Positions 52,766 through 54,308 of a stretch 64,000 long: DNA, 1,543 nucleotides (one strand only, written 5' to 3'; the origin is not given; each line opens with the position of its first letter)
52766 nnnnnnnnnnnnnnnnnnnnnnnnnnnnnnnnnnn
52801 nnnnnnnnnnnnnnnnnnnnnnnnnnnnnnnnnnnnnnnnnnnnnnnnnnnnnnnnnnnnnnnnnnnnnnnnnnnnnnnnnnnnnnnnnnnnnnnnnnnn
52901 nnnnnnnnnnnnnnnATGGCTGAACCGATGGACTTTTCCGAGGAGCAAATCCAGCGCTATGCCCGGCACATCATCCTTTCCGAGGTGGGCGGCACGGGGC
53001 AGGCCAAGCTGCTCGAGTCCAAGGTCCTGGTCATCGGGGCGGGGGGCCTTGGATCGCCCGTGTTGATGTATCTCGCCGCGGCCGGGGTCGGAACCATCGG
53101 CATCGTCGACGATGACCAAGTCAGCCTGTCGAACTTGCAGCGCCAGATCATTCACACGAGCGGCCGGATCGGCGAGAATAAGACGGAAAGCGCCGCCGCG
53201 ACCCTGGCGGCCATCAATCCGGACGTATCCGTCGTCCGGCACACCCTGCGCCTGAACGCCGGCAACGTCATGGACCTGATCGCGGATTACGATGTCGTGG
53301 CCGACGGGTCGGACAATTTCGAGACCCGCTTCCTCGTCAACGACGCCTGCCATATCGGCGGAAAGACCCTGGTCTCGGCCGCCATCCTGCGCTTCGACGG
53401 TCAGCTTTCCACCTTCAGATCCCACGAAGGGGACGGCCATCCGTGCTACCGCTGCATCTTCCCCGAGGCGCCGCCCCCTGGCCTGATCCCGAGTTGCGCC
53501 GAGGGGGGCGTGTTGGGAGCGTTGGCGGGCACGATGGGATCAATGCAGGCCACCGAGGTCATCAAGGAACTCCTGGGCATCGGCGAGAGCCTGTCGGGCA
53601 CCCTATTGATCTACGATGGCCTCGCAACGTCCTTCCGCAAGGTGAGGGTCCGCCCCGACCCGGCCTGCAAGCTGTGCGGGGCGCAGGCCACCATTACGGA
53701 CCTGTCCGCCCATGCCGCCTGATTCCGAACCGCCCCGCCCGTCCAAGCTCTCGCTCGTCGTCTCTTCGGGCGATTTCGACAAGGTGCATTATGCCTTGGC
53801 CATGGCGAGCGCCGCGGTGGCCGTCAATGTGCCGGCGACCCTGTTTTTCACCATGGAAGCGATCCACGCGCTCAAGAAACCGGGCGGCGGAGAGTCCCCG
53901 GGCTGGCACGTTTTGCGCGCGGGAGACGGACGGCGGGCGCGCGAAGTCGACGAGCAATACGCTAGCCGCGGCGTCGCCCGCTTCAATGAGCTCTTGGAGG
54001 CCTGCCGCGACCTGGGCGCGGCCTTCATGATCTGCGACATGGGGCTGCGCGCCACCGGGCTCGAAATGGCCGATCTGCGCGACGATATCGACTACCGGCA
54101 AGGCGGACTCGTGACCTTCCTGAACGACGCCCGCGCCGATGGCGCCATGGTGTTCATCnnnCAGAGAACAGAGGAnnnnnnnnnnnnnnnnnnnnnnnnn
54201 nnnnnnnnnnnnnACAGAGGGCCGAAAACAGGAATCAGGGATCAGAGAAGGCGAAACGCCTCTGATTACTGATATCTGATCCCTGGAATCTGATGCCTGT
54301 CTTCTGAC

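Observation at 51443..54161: Cys-less Rrf2 regulator - CysK - ThiF/MoeB - DsrE-like operon: possible sulfur-carrier/persulfide-fed cysteine synthesis module lacking a ubiquitin-like carrier gene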

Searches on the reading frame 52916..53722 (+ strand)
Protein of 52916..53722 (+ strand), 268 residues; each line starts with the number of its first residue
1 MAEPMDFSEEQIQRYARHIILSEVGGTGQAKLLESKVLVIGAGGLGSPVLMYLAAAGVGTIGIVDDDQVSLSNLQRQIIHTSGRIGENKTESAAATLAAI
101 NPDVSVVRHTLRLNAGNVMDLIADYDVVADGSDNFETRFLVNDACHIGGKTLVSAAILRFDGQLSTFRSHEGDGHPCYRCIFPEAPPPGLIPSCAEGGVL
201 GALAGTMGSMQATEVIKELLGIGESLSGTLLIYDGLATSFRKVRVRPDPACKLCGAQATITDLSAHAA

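Call 3: search_protein_families(library=pfam, proteins=[window:52916-53722:+], max_evalue=0.01)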
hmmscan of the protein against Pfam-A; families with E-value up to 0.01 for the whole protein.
window:52916-53722:+ (268 aa): 3 families
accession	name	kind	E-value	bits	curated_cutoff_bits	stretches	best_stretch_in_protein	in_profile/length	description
PF00899.27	ThiF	-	4.3e-80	268.7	28.1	1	15-252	1-237/238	ThiF family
PF17836.7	PglD_N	-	0.0027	18.7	23.4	1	36-81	1-46/78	PglD N-terminal domain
PF03435.24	Sacchrp_dh_NADP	-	0.0033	18.2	25.1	0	37-135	1-79/129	Saccharopine dehydrogenase NADP binding domain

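Call 4: search_protein_families(library=ncbifam, proteins=[window:52916-53722:+], max_evalue=0.01)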
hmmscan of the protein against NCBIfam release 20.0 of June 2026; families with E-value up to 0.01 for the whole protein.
window:52916-53722:+ (268 aa): 27 families (the best 25 are shown)
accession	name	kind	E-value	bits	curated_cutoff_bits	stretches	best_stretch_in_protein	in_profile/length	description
NF006444.0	PRK08762.1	equivalog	1.2e-115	386.3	449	1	3-264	116-377/387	molybdopterin-synthase adenylyltransferase MoeB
NF047750.1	SAMPActivE1UbaA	equivalog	1.6e-102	342.5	450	1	6-258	4-252/270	SAMP-activating enzyme E1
NF005902.0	PRK07878.1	equivalog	1.7e-98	330.1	647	1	6-263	14-266/392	adenylyltransferase/sulfurtransferase MoeZ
NF004281.0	PRK05690.1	subfamily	5.5e-92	307.5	266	1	6-255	4-249/250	molybdopterin-synthase adenylyltransferase MoeB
NF005646.0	PRK07411.1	equivalog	6.6e-91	305.3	633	1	5-252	9-253/390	molybdopterin-synthase adenylyltransferase MoeB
NF004111.0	PRK05600.1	equivalog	5.2e-78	262.8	437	1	7-254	14-261/371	ThiF family adenylyltransferase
TIGR02356.1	adenyl_thiF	equivalog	2.5e-74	249.1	275.25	1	14-219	1-203/203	thiazole biosynthesis adenylyltransferase ThiF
TIGR02355.1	moeB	equivalog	2.6e-64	216.9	376.55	1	13-254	3-240/240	molybdopterin-synthase adenylyltransferase MoeB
NF006204.0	PRK08328.1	equivalog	1.7e-47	161.9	339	1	8-241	3-227/231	hypothetical protein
NF009123.0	PRK12475.1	subfamily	3.6e-38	131.7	510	1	13-265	3-254/338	MoeB/ThiF family adenylyltransferase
NF006395.0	PRK08644.1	equivalog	8.2e-28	97.5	159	1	21-156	17-153/215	sulfur carrier protein ThiS adenylyltransferase ThiF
TIGR02354.1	thiF_fam2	equivalog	1.5e-20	73.9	152.2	1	30-153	17-141/200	thiamine biosynthesis protein ThiF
NF006077.0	PRK08223.1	equivalog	2.7e-19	69.3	266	1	24-169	18-165/296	hypothetical protein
NF011696.0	PRK15116.1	equivalog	2.6e-14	53.5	304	1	25-137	21-134/268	tRNA cyclic N6-threonylcarbamoyladenosine(37) synthase TcdA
TIGR01408.1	Ube1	subfamily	8.1e-14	50.3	750.05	1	21-158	406-552/1008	ubiquitin-activating enzyme E1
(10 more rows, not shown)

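Call 17: find_homologous_proteins(query=window:52916-53719:+, max_evalue=1e-20)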
Query window:52916-53719:+ (268 aa): 8000 proteins with E <= 1e-20 among 8000 candidates; the best 120 are listed.
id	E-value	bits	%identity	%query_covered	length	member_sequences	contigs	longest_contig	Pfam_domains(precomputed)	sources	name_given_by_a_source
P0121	3.9e-171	585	100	100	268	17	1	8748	PF00899.28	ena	-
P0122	1.5e-156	537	91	99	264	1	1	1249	PF00899.28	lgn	-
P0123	2.9e-156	536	91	99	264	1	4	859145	PF00899.28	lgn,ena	-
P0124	1.2e-154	531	90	99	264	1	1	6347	PF00899.28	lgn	-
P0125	2.8e-154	530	90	99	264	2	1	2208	PF00899.28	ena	-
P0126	7.9e-148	509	86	99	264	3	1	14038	PF00899.28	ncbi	-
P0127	1.4e-146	505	87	99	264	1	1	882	PF00899.28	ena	-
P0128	3.7e-137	474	80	99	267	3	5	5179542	PF00899.28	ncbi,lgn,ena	-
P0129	5.3e-136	470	80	99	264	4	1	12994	PF00899.28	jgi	jgi:adenylyltransferase/sulfurtransferase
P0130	2.7e-134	464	78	99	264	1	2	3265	PF00899.28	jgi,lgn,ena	jgi:adenylyltransferase/sulfurtransferase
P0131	3.3e-134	464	77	99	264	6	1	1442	PF00899.28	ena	-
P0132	3.5e-134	464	78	99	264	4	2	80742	PF00899.28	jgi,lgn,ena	-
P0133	4.0e-134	464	80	99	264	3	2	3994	PF00899.28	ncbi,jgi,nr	ncbi:MAG: molybdopterin-synthase adenylyltransferase MoeB [Alphaproteobacteria bacterium]|nr:molybdo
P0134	6.1e-134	463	77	99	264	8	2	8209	PF00899.28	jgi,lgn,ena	jgi:adenylyltransferase/sulfurtransferase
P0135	4.2e-133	460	78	99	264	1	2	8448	PF00899.28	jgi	jgi:adenylyltransferase/sulfurtransferase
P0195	3.8e-126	438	73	98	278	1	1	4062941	PF00899.28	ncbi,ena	-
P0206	1.2e-125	436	73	99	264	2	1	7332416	PF00899.28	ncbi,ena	-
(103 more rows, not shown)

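Call 19: find_encoding_contigs(protein=P0206, flank=5000, max_places=1)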
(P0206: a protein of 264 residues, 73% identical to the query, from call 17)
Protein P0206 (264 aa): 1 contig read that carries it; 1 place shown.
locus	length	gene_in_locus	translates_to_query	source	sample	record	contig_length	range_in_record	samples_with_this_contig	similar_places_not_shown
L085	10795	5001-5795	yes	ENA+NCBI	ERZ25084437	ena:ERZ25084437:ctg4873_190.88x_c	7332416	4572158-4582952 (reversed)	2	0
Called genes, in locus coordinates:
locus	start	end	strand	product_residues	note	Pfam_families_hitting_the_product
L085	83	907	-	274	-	PF01149:Fapy_DNA_glyco, PF06831:H2TH, PF06827:zf-FPG_IleRS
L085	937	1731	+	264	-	PF01209:Ubie_methyltran, PF13489:Methyltransf_23 (weak), PF13847:Methyltransf_31, PF08241:Methyltransf_11, PF08242:Methyltransf_12, PF13649:Methyltransf_25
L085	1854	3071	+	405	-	PF02441:Flavoprotein, PF04127:DFP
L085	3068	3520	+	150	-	PF00692:dUTPase, PF22769:DCD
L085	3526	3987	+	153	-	PF02082:Rrf2, PF03444:WHD_HrcA (weak)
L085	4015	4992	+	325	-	PF00291:PALP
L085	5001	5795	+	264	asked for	PF00899:ThiF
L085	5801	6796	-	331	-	PF00389:2-Hacid_dh, PF03807:F420_oxidored (faint), PF02826:2-Hacid_dh_C, PF03446:NAD_binding_2 (weak)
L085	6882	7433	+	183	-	PF06347:SH3_4, PF08239:SH3_3, PF06347:SH3_4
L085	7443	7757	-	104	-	-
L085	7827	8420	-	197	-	PF12007:DUF3501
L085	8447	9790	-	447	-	PF02754:CCG (weak)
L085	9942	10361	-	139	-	PF00210:Ferritin (faint), PF02915:Rubrerythrin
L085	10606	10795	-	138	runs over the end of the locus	PF01475:FUR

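Call 20: find_encoding_contigs(protein=P0195, flank=5000, max_places=1)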
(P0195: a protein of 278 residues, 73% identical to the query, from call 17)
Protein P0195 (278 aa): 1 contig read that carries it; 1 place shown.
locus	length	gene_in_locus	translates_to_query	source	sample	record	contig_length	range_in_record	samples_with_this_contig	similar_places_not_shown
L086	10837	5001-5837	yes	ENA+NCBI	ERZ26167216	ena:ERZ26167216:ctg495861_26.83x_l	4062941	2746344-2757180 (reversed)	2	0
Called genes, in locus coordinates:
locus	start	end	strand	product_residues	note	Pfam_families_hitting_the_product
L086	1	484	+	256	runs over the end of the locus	PF01209:Ubie_methyltran, PF13489:Methyltransf_23 (weak), PF13649:Methyltransf_25, PF13847:Methyltransf_31, PF08241:Methyltransf_11, PF08242:Methyltransf_12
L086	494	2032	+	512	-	PF03109:ABC1, PF27536:UbiB_helical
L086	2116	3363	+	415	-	PF02441:Flavoprotein, PF04127:DFP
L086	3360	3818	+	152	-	PF00692:dUTPase, PF22769:DCD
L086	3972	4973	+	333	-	PF00291:PALP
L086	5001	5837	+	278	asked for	PF00899:ThiF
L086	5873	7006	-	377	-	PF00586:AIRS, PF02769:AIRS_C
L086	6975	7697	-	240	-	-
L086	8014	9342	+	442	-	PF00202:Aminotran_3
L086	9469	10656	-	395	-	PF01494:FAD_binding_3, PF01266:DAO (weak)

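Call 28: search_solved_structures(query=window:52916-53719:+, max_evalue=1e-20, show_alignments=2)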
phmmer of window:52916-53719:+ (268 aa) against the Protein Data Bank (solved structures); distinct sequences matched with E-value up to 1e-20: 13.
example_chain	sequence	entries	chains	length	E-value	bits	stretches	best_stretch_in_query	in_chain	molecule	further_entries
1jw9_B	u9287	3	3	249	1.3e-55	191.7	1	6-255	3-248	MOLYBDOPTERIN BIOSYNTHESIS MOEB PROTEIN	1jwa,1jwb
1zfn_A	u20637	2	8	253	7.8e-53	182.6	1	9-256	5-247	Adenylyltransferase thiF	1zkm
1zud_1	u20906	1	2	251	9.6e-53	182.3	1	10-256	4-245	Adenylyltransferase thiF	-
6yub_B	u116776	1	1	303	1.3e-52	182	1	6-220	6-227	Adenylyltransferase and sulfurtransferase uba4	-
6yub_A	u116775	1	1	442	3.8e-52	180.4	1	7-220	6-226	Adenylyltransferase and sulfurtransferase uba4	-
6z6s_DDD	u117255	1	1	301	6.6e-51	176.3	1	7-220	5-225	Adenylyltransferase and sulfurtransferase uba4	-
6yuc_D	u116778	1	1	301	6.6e-51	176.3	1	7-220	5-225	Adenylyltransferase and sulfurtransferase uba4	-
8se9_A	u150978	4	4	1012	3.3e-22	82.3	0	24-186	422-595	Ubiquitin-like modifier-activating enzyme 7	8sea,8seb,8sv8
8oif_A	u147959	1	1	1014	3.4e-22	82.3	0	24-186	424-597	Ubiquitin-like modifier-activating enzyme 7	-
6nya_A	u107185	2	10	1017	5.1e-21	78.4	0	25-163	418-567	Ubiquitin-activating enzyme E1 1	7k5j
5l6h_A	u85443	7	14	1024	5.2e-21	78.4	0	25-163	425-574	Ubiquitin-activating enzyme E1 1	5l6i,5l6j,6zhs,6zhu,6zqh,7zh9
4nnj_A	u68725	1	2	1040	5.2e-21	78.4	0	25-163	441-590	Ubiquitin-activating enzyme E1 1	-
3cmm_A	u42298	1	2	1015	5.2e-21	78.3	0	25-163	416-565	Ubiquitin-activating enzyme E1 1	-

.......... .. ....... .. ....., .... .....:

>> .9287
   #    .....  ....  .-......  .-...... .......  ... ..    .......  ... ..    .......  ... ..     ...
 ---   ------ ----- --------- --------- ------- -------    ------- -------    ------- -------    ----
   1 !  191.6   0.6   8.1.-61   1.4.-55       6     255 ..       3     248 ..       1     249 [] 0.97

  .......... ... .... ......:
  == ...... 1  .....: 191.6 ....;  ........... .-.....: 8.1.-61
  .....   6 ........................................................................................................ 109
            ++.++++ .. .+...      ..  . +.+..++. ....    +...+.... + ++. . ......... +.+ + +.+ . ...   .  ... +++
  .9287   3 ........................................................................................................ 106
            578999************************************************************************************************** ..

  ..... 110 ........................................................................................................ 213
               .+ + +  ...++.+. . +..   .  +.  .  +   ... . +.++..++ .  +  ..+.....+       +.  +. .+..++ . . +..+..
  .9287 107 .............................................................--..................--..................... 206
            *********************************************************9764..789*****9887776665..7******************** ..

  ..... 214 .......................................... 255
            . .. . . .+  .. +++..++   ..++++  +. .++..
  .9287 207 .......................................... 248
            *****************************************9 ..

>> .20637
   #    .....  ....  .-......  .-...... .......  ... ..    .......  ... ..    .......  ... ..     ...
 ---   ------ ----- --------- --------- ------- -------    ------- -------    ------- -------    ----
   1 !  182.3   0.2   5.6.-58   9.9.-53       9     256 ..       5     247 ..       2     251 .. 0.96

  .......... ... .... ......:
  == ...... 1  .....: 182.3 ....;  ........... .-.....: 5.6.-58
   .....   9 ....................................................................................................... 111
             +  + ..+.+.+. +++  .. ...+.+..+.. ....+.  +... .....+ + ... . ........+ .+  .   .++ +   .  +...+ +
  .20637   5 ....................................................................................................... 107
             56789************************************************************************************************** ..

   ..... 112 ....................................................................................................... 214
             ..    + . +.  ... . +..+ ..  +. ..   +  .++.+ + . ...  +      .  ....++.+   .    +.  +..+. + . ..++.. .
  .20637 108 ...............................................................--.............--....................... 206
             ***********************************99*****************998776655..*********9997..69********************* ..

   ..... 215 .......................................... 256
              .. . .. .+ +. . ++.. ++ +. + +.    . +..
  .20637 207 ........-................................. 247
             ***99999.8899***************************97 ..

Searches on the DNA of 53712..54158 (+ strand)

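Call 66: search_rna_families(sources=[L035, L009, L039, L072], threshold=evalue, max_evalue=0.5)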
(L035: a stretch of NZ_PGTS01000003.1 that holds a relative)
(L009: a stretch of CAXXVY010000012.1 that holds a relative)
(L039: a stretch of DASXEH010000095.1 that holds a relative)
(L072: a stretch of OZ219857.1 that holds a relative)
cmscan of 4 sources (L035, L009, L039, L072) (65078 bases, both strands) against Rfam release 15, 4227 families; matches with E-value up to 0.5: 0.
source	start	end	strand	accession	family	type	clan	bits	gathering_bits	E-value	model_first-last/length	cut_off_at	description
